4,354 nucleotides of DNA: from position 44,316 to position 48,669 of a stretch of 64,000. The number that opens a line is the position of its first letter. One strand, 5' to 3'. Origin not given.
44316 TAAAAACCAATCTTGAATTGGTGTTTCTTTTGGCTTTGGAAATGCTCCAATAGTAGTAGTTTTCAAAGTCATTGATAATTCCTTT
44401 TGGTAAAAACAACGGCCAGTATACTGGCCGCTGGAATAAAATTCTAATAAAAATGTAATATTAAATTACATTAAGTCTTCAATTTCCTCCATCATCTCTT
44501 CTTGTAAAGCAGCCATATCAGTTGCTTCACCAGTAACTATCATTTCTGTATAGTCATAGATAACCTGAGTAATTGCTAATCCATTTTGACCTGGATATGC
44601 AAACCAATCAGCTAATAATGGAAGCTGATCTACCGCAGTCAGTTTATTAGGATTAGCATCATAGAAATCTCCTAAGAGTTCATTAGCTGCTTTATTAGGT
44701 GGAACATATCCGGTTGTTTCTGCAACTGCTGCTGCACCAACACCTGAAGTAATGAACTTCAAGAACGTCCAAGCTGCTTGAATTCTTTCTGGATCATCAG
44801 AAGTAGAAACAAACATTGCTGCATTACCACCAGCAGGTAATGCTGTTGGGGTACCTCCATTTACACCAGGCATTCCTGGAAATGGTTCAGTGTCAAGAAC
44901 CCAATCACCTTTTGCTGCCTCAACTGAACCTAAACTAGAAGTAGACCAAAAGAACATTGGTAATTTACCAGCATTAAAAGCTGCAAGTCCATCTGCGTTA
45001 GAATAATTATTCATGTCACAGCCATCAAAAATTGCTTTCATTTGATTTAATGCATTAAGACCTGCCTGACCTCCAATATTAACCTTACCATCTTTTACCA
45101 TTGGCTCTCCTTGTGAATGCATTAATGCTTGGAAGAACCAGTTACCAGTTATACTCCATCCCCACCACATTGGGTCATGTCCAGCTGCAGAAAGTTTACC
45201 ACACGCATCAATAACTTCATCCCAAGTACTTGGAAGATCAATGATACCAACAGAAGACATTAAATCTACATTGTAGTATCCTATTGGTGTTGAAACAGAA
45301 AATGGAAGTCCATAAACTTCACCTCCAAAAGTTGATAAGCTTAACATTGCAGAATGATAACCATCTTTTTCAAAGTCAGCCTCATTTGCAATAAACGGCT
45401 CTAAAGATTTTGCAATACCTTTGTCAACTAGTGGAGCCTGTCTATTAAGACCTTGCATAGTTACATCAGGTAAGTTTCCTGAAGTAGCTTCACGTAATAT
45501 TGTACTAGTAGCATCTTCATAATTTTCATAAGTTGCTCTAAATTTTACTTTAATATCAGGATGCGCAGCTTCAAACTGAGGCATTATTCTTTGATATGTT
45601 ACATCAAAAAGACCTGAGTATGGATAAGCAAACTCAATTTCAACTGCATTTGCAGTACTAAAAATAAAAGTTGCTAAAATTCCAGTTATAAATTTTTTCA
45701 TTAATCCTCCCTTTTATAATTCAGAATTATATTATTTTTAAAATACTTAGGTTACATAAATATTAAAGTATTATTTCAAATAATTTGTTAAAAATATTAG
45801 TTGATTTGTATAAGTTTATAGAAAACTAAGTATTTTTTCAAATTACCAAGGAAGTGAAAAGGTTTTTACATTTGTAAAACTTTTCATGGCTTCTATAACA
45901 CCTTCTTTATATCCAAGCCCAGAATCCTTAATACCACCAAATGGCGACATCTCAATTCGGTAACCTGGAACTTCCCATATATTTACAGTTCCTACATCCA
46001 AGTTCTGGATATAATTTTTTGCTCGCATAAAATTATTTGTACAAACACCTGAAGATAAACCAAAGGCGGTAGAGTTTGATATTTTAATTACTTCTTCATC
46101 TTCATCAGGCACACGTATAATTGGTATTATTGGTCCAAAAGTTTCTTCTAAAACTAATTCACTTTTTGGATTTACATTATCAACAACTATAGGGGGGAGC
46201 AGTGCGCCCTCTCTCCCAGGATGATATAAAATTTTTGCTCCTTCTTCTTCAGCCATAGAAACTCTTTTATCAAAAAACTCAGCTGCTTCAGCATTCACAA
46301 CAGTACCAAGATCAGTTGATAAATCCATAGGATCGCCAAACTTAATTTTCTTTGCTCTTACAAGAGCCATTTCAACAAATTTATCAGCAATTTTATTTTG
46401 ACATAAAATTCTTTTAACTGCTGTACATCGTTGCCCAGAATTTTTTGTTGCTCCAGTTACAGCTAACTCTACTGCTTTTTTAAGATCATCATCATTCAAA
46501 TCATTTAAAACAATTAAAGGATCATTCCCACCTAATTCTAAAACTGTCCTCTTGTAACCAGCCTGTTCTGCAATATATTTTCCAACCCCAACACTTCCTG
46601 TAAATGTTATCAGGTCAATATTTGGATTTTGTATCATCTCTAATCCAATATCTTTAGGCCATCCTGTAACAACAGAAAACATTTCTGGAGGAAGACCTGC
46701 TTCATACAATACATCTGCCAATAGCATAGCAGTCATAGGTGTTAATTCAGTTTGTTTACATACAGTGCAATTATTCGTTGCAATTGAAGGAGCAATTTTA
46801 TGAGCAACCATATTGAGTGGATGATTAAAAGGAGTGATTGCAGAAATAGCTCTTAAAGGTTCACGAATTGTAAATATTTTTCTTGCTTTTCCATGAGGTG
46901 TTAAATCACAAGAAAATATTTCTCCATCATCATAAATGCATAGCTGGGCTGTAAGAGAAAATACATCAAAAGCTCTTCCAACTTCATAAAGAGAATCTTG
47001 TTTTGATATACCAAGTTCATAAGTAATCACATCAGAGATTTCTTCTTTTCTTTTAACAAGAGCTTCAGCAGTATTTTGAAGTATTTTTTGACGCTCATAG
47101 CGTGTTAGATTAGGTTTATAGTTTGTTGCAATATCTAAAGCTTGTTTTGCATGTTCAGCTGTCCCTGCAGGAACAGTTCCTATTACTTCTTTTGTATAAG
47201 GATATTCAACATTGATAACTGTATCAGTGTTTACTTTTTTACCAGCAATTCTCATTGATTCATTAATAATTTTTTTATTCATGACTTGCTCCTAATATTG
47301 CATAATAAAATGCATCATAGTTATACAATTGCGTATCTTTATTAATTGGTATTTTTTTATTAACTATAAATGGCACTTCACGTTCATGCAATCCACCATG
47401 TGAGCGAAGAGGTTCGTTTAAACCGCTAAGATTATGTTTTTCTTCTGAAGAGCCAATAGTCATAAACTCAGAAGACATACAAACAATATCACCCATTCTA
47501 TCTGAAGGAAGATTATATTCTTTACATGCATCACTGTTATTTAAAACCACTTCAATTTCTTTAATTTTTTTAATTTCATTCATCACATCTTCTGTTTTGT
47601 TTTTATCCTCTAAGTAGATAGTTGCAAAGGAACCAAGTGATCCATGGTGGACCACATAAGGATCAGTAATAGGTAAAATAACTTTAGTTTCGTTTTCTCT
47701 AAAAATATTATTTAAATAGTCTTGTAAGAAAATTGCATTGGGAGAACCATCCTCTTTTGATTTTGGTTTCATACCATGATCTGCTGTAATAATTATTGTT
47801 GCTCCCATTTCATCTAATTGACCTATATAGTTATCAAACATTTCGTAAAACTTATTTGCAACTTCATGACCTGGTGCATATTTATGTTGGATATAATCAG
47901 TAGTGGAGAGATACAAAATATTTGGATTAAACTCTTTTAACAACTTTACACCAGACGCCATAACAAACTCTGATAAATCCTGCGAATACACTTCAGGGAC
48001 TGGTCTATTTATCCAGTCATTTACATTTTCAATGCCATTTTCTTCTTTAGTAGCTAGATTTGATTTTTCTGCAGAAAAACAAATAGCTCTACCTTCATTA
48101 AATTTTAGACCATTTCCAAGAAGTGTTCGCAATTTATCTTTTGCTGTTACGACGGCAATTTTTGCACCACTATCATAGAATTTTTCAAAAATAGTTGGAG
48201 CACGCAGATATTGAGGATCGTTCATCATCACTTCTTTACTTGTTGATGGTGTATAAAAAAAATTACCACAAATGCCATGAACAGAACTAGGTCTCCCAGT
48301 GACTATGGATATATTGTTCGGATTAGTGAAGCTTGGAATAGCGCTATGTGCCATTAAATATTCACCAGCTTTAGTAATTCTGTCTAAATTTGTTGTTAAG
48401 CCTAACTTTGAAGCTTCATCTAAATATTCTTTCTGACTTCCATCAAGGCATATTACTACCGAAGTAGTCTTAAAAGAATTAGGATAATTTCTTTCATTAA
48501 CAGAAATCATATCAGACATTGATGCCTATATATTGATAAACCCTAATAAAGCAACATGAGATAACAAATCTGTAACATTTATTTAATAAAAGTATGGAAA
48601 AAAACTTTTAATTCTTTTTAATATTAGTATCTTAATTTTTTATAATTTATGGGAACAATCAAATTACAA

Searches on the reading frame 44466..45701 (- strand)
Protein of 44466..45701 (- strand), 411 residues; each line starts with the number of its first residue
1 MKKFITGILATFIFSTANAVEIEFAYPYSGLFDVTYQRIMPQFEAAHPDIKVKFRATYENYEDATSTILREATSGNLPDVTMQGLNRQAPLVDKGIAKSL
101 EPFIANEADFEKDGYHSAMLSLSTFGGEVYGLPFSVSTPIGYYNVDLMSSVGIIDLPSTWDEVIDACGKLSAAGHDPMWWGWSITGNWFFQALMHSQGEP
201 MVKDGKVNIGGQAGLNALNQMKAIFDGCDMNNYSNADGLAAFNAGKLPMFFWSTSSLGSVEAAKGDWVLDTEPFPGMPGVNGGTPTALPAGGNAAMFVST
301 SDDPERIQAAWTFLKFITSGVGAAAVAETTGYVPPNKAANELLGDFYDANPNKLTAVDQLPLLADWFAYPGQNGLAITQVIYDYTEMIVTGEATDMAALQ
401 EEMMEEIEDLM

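Call 5: search_protein_families(library=pfam, proteins=[window:44466-45701:-], max_evalue=0.01)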
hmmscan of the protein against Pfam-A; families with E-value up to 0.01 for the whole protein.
window:44466-45701:- (411 aa): 2 families
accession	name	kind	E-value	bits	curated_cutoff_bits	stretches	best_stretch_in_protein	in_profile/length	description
PF13416.11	SBP_bac_8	-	7.2e-35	121.6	27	1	42-352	5-276/279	Bacterial extracellular solute-binding protein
PF01547.30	SBP_bac_1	-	1.8e-33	117.3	26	1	35-319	9-302/307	Bacterial extracellular solute-binding protein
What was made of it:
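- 44466..45701 (-): Periplasmic binding protein of the sugar/glycerol-phosphate (UgpB-like) ABC class. It is the conserved partner of MetEc. SBP_bac_1/8 (call 5).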

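Call 6: search_protein_families(library=ncbifam, proteins=[window:44466-45701:-], max_evalue=0.01)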
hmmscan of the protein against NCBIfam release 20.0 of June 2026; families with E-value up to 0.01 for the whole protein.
window:44466-45701:- (411 aa): 5 families
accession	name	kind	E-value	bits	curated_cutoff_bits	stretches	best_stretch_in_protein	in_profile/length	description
NF008211.0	PRK10974.1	equivalog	6.5e-17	61.2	411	1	12-360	19-378/439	sn-glycerol-3-phosphate ABC transporter substrate-binding protein UgpB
TIGR03850.1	bind_CPR_0540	equivalog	6.7e-12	44.7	299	1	19-197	33-218/437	carbohydrate ABC transporter substrate-binding protein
NF007011.0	PRK09474.1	equivalog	5.4e-06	25.5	291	1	57-250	62-251/396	maltose/maltodextrin ABC transporter substrate-binding protein MalE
NF053763.1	ABCarbgalBndGanS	equivalog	8.9e-06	24.7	700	1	42-170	59-176/420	galactooligosaccharide ABC transporter substrate-binding protein GanS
TIGR03851.1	chitin_NgcE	equivalog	0.00045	19.3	399.65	1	41-192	61-215/450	N-acetylglucosamine/diacetylchitobiose ABC transporter substrate-binding protein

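Call 65: search_solved_structures(query=window:44466-45701:-, max_evalue=0.00001)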
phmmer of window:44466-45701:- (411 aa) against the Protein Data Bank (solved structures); distinct sequences matched with E-value up to 0.00001: 46.
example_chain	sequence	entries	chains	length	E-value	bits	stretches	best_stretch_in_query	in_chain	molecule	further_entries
7c14_A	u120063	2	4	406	1.9e-19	72.8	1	60-359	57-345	Sugar ABC transporter, periplasmic sugar-binding protein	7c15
7c16_A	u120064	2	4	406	4.9e-19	71.4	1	60-359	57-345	Sugar ABC transporter, periplasmic sugar-binding protein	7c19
7c0r_A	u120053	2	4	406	5.3e-19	71.3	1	60-359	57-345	Sugar ABC transporter, periplasmic sugar-binding protein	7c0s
7c0y_A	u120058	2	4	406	6.6e-19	71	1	60-359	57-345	Sugar ABC transporter, periplasmic sugar-binding protein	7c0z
7c0v_A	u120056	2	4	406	6.7e-19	71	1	60-359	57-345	Sugar ABC transporter, periplasmic sugar-binding protein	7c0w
7c0f_A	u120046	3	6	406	9e-19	70.6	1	60-359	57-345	Sugar ABC transporter, periplasmic sugar-binding protein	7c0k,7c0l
7c0x_A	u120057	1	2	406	1e-18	70.4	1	60-359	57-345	Sugar ABC transporter, periplasmic sugar-binding protein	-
7c0t_A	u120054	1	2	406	1.6e-18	69.7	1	61-359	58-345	Sugar ABC transporter, periplasmic sugar-binding protein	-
7c1b_A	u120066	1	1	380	1.7e-18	69.7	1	110-359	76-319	Sugar ABC transporter, periplasmic sugar-binding protein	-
7c0o_A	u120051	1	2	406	1.8e-18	69.6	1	97-359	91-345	Sugar ABC transporter, periplasmic sugar-binding protein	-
7c0u_A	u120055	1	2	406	2.4e-18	69.2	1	60-359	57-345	Sugar ABC transporter, periplasmic sugar-binding protein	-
8art_A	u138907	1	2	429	5.9e-17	64.6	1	35-334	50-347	Putative secreted maltose-binding protein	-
9xf5_A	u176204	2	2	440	1.8e-16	63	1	19-339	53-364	ABC transporter substrate-binding protein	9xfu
9lff_A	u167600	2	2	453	4.1e-16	61.8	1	19-365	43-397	SN-glycerol-3-phophate ABC transporter, periplasmic SN-glycerol-3-phosphate-binding protei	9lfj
4qrz_A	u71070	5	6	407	1.2e-15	60.3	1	39-305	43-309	ABC-TYPE SUGAR TRANSPORTER | ABC transporter, substrate binding protein (Sugar)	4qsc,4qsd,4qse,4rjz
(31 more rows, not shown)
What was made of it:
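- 44466..45701 (-): Weak UgpB similarity (calls 6, 65).
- UgpB-like binding protein (calls 6, 65).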

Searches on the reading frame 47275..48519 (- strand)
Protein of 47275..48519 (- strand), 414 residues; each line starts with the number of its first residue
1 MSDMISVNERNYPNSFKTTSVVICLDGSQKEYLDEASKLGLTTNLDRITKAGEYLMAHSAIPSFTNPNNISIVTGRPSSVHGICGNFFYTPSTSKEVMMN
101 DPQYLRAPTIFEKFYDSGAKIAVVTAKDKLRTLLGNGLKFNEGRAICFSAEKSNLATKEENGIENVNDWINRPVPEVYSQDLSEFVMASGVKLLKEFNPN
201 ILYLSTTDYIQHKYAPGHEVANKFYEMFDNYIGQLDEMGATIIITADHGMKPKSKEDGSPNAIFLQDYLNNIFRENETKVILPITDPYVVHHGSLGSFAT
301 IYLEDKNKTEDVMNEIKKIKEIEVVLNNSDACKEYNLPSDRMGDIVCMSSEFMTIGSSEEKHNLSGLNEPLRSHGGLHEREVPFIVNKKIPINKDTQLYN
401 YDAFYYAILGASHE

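Call 5: search_protein_families(library=pfam, proteins=[window:47275-48519:-], max_evalue=0.01)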
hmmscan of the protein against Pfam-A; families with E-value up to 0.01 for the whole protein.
window:47275-48519:- (414 aa): 3 families
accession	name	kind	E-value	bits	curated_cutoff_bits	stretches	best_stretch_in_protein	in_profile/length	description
PF01663.27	Phosphodiest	-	6e-33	115.3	23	1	21-375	2-340/342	Type I phosphodiesterase / nucleotide pyrophosphatase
PF08665.17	PglZ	-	0.00028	21.3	25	1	149-250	69-172/179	PglZ domain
PF01676.23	Metalloenzyme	-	0.0063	16.5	24.3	0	186-256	134-208/252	Metalloenzyme superfamily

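Call 6: search_protein_families(library=ncbifam, proteins=[window:47275-48519:-], max_evalue=0.01)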
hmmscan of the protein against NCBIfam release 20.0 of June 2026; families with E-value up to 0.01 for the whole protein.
window:47275-48519:- (414 aa): 2 families
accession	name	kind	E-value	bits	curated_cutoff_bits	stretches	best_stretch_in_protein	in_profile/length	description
TIGR02335.1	hydr_PhnA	equivalog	5.7e-141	470.3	407.55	1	5-408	1-404/408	phosphonoacetate hydrolase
NF042991.1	alk_phos_PafA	equivalog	0.00053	18.5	650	0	44-99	64-121/554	alkaline phosphatase PafA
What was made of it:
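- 47275..48519 (-): phnA, phosphonoacetate hydrolase. TIGR02335 at 470.3 bits, above the 407.55 cut-off (call 6).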
